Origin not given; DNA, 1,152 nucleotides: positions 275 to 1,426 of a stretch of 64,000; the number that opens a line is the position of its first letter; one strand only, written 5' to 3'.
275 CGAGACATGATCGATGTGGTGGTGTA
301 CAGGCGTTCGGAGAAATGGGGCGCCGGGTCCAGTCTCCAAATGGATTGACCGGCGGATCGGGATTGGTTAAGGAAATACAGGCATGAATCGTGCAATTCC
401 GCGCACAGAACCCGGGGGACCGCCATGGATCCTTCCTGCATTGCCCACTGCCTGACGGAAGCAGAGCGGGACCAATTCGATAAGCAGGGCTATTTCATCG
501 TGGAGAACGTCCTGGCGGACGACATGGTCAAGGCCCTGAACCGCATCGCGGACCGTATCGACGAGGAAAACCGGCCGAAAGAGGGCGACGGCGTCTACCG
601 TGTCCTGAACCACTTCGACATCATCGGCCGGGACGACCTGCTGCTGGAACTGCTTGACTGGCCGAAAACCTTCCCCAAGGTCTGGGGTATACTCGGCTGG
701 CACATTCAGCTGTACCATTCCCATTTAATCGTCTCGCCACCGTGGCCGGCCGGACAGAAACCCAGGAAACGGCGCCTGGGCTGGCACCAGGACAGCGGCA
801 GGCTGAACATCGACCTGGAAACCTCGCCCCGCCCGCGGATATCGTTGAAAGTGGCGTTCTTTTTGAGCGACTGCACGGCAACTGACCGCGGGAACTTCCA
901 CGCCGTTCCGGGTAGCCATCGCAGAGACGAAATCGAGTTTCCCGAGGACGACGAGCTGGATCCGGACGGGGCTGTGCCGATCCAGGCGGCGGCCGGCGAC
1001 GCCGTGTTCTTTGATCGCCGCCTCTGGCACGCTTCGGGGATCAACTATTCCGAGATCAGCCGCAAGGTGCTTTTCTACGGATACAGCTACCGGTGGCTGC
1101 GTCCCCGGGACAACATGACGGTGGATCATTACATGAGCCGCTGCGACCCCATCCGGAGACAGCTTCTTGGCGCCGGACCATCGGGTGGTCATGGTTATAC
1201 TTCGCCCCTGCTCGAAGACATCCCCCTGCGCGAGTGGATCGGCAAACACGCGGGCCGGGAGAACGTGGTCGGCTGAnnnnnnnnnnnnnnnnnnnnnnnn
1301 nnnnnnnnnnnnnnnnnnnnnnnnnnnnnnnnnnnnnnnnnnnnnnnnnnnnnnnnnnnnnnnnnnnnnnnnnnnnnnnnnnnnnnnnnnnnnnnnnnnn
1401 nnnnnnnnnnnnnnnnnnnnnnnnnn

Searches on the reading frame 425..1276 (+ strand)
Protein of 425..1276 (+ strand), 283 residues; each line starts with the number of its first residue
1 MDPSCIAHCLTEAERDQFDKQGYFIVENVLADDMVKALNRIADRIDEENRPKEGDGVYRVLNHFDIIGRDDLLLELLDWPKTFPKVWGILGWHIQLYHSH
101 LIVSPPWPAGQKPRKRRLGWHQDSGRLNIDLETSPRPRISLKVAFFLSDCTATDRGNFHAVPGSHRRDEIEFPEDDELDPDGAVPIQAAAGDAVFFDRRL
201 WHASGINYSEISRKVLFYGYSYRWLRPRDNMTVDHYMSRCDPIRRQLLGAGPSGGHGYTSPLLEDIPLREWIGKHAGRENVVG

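Call 50: search_protein_families(library=pfam, proteins=[window:425-1276:+], max_evalue=0.0001)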
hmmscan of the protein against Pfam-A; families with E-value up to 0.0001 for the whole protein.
window:425-1276:+ (283 aa): 1 family
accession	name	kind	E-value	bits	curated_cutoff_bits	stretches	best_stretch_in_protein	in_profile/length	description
PF05721.19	PhyH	-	3.1e-24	86.9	22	1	18-215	1-213/213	Phytanoyl-CoA dioxygenase (PhyH)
